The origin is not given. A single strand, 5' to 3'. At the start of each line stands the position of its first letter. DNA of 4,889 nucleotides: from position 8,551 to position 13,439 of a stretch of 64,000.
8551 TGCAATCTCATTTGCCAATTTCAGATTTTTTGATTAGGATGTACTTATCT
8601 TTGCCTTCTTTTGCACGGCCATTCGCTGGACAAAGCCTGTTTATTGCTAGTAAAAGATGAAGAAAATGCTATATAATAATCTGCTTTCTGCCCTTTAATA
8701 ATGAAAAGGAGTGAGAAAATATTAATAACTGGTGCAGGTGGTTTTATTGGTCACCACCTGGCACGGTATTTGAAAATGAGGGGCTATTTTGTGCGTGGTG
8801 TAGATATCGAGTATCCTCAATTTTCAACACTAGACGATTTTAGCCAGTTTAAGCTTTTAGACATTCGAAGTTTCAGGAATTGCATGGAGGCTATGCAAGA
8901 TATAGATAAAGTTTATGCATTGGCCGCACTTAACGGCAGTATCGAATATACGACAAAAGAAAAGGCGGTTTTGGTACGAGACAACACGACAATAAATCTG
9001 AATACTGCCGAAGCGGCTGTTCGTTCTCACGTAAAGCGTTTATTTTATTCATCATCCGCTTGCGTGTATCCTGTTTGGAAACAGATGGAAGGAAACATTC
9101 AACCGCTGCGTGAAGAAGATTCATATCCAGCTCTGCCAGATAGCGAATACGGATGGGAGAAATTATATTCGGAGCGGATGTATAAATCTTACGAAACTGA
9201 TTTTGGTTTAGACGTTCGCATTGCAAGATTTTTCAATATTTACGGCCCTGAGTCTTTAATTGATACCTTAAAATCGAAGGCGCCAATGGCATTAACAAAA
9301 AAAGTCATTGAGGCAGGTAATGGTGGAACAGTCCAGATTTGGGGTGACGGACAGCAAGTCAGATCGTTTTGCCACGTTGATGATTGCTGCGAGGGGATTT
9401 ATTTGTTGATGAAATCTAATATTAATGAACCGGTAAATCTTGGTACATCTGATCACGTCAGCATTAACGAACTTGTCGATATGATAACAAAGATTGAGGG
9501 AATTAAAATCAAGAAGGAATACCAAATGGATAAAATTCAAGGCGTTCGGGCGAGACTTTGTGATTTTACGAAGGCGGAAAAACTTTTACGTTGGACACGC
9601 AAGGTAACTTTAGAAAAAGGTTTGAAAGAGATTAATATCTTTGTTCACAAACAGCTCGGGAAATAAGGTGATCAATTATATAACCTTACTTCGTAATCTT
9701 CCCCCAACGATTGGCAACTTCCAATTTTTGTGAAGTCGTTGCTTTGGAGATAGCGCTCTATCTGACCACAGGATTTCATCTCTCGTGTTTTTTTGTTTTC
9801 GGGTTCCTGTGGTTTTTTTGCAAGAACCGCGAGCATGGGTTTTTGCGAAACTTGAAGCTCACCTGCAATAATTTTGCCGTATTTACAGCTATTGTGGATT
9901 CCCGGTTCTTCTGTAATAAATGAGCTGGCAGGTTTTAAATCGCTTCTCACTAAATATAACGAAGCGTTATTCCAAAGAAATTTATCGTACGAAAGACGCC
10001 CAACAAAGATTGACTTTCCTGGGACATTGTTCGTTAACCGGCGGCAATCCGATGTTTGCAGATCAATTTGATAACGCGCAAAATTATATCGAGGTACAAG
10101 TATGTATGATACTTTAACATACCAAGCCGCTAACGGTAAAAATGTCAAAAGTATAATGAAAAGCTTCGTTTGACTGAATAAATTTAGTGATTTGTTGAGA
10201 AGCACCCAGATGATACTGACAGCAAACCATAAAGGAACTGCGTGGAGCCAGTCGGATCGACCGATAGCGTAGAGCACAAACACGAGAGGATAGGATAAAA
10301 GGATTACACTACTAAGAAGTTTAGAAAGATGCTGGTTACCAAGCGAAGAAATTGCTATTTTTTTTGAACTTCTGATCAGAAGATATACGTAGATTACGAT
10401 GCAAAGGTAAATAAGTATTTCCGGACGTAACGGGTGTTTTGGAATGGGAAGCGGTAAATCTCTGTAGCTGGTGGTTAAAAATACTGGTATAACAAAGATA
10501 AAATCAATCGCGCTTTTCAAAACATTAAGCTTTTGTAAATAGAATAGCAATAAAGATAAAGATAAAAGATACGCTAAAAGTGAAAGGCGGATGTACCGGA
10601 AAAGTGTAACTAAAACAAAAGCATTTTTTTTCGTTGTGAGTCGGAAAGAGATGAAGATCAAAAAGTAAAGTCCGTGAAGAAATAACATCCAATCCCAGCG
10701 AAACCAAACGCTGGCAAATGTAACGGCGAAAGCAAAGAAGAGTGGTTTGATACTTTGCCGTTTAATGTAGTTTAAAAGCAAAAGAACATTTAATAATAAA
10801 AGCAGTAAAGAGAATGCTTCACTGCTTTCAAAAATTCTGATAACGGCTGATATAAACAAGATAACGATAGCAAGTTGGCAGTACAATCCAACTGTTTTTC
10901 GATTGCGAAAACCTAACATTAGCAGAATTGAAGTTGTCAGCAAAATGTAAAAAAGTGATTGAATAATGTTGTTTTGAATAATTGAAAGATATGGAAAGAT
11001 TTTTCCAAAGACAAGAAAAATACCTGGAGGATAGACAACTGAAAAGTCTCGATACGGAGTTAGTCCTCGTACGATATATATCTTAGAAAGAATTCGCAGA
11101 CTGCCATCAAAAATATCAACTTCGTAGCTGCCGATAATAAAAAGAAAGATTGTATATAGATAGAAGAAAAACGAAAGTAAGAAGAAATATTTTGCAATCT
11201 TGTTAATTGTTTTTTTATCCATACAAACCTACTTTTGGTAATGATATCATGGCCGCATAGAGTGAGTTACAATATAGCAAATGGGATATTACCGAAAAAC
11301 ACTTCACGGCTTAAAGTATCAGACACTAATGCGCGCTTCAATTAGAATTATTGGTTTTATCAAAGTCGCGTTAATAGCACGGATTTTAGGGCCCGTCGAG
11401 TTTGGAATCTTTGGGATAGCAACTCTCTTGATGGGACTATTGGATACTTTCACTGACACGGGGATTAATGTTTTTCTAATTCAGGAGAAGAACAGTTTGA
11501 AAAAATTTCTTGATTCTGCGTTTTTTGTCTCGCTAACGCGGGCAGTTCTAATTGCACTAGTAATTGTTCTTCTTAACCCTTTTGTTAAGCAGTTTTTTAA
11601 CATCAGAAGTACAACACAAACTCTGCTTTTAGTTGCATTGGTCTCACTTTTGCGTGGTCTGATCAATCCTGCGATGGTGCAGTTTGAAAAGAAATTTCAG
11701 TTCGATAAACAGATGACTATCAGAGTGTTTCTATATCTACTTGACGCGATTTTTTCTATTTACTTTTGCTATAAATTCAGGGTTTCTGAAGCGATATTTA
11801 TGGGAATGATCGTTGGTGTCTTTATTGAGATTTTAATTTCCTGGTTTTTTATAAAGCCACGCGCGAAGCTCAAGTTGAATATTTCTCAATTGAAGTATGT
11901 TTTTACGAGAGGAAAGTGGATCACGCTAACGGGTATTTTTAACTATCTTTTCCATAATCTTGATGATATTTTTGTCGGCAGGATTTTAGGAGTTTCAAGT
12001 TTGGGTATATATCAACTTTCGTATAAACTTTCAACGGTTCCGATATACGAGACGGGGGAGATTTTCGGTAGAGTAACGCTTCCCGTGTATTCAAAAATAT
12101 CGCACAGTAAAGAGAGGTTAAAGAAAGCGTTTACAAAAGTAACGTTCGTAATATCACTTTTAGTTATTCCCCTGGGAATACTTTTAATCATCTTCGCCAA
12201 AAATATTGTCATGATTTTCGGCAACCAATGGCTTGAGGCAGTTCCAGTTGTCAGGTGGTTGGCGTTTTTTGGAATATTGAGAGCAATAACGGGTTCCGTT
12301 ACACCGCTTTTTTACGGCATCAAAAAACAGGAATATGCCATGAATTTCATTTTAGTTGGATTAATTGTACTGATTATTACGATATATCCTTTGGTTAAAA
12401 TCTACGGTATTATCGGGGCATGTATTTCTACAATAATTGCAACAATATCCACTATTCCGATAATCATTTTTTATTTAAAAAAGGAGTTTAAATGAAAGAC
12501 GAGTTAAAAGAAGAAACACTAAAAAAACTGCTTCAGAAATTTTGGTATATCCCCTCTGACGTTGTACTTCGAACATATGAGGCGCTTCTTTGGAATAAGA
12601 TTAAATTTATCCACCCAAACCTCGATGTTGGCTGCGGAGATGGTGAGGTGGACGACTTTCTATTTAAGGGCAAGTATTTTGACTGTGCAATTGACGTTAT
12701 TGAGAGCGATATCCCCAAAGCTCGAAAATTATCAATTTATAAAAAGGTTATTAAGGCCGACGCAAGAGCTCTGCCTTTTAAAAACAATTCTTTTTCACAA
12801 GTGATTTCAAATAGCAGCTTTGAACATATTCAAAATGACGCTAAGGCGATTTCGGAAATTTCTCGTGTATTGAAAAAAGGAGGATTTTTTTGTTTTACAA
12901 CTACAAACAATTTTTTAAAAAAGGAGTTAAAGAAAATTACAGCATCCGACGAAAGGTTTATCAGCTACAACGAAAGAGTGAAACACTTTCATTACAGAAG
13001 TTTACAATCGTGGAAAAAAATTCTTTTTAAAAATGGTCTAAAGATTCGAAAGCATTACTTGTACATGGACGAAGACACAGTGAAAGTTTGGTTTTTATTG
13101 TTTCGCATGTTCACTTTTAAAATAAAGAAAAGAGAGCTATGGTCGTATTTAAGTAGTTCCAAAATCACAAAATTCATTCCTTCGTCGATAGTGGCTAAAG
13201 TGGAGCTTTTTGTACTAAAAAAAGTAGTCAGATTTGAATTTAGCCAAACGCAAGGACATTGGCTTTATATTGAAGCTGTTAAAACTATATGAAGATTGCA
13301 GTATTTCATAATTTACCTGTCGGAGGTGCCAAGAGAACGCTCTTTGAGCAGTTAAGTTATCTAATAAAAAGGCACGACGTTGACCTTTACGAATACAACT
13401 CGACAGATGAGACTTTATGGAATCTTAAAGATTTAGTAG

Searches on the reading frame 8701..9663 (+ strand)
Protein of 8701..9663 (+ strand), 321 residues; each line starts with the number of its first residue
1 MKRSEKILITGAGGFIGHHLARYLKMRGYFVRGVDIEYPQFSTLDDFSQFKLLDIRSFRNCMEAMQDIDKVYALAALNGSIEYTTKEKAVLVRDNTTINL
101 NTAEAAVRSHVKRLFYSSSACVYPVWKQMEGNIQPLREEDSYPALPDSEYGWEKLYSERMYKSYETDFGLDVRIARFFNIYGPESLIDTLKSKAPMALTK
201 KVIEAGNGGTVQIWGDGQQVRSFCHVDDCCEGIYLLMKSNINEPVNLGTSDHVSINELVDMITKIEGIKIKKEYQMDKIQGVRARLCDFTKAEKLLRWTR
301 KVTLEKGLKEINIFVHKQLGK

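Call 8: search_protein_families(library=pfam, proteins=[window:8701-9663:+], max_evalue=0.01)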
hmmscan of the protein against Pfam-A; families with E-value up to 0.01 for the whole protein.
window:8701-9663:+ (321 aa): 8 families
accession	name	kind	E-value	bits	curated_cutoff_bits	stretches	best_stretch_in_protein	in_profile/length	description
PF01370.27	Epimerase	-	2.3e-45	155.3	20.9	1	7-248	1-240/240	NAD dependent epimerase/dehydratase family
PF16363.11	GDP_Man_Dehyd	-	2.2e-31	110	27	1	8-310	1-331/332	GDP-mannose 4,6 dehydratase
PF01073.25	3Beta_HSD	-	4e-10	39.6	22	1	8-161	1-157/280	3-beta hydroxysteroid dehydrogenase/isomerase family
PF13460.12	NAD_binding_10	-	1.1e-05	25.9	27.2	1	11-129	1-108/184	NAD(P)H-binding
PF04321.23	RmlD_sub_bind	-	2.4e-05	24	27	1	6-184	2-158/287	RmlD substrate binding domain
PF02719.21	Polysacc_synt_2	-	0.0002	21.1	20.2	1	7-118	1-127/293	Polysaccharide biosynthesis protein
PF07993.18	NAD_binding_4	-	0.00022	20.9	20.1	0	65-231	86-256/258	Male sterility protein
PF05368.20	NmrA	-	0.0068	16.5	27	0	4-119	2-107/298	NmrA-like family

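Call 98: search_solved_structures(query=window:8701-9663:+, max_evalue=1e-10)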
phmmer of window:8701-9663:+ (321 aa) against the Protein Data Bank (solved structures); distinct sequences matched with E-value up to 1e-10: 59.
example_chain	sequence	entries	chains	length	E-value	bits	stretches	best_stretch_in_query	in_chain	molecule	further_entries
2c59_A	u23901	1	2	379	3.2e-69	236.9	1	5-319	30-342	GDP-MANNOSE-3', 5'-EPIMERASE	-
2c54_A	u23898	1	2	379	8.3e-69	235.5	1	5-319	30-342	GDP-MANNOSE-3', 5'-EPIMERASE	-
2c5a_A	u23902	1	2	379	1.2e-68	235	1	5-319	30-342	GDP-MANNOSE-3', 5'-EPIMERASE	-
2c5e_A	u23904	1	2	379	2.2e-68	234.1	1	5-319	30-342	GDP-MANNOSE-3', 5'-EPIMERASE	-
8sg0_A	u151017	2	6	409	2.6e-68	233.9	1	6-319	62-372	GDP-mannose 3,5-epimerase | GDP-mannose 3,5 epimerase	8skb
6zl6_A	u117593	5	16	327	2.8e-29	105.6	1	6-311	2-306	Epimerase domain-containing protein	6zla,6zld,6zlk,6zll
4zrm_A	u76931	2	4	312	7e-29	104.3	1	6-311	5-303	UDP-glucose 4-epimerase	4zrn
6kv9_A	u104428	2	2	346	8.4e-29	104.1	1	7-309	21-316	MoeE5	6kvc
6zlj_A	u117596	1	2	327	1e-28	103.8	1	6-311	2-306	Epimerase domain-containing protein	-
4lk3_A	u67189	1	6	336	1.9e-26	96.3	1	4-318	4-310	UDP-glucuronic acid decarboxylase 1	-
4gll_A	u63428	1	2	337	2.4e-26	96.1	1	4-318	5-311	UDP-glucuronic acid decarboxylase 1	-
2b69_A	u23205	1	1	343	2.5e-26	96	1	4-318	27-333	UDP-glucuronate decarboxylase 1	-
7ll6_A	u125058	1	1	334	2.7e-26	95.9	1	70-311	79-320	GDP-L-fucose synthase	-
4m55_A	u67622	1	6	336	3.6e-26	95.5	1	4-318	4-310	UDP-glucuronic acid decarboxylase 1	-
8du0_A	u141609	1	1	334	3.7e-26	95.4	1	70-311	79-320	GDP-L-fucose synthase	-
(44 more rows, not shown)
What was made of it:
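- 8701..9666 (+): GDP-mannose 3,5-epimerase homologue. It is context showing that the island handles GDP-mannose. Calls 8, 98 (2c59, E 3e-69; the next family is at 3e-29).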

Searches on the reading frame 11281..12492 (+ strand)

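Call 8: search_protein_families(library=pfam, proteins=[window:11281-12492:+], max_evalue=0.01)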
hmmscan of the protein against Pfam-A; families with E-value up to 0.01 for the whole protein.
window:11281-12492:+ (404 aa): 3 families
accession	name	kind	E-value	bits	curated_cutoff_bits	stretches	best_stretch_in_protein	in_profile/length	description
PF13440.11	Polysacc_synt_3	-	3.6e-62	210.7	23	1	32-322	2-293/293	Polysaccharide biosynthesis protein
PF01943.22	Polysacc_synt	-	1.4e-29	103.8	28.2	1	13-273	7-273/274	Polysaccharide biosynthesis protein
PF05975.17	EcsB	-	1.8e-07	30.8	30.7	1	42-185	61-202/383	Bacterial ABC transporter protein EcsB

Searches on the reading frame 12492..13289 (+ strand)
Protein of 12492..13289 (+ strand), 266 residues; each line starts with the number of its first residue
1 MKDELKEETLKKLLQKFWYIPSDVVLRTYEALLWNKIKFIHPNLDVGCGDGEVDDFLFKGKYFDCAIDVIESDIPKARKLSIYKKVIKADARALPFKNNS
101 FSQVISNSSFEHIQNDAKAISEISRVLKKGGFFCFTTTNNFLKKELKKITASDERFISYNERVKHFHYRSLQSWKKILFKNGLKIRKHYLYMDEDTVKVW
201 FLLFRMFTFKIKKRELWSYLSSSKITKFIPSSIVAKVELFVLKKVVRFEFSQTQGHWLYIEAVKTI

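Call 93: search_protein_families(library=pfam, proteins=[window:12492-13289:+], max_evalue=0.001)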
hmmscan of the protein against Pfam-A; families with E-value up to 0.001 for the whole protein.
window:12492-13289:+ (266 aa): 7 families
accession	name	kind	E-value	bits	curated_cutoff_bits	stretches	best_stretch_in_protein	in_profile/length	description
PF08241.18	Methyltransf_11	-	1.2e-17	64.8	21.2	1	44-135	1-95/95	Methyltransferase domain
PF13649.12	Methyltransf_25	-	4.2e-13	50.2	27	1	44-131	2-97/97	Methyltransferase domain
PF13847.12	Methyltransf_31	-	2.1e-12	47.3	27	1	44-161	8-130/145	Methyltransferase domain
PF13489.12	Methyltransf_23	-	3.6e-12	46.8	27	1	44-187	27-163/164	Methyltransferase domain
PF08242.18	Methyltransf_12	-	5.7e-07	30.6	30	1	44-133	1-98/98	Methyltransferase domain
PF03141.22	Methyltransf_29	-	9.4e-05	21.6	23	1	40-145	118-227/506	Putative S-adenosyl-L-methionine-dependent methyltransferase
PF01209.24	Ubie_methyltran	-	0.00041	20.2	20.1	1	85-137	101-153/233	ubiE/COQ5 methyltransferase family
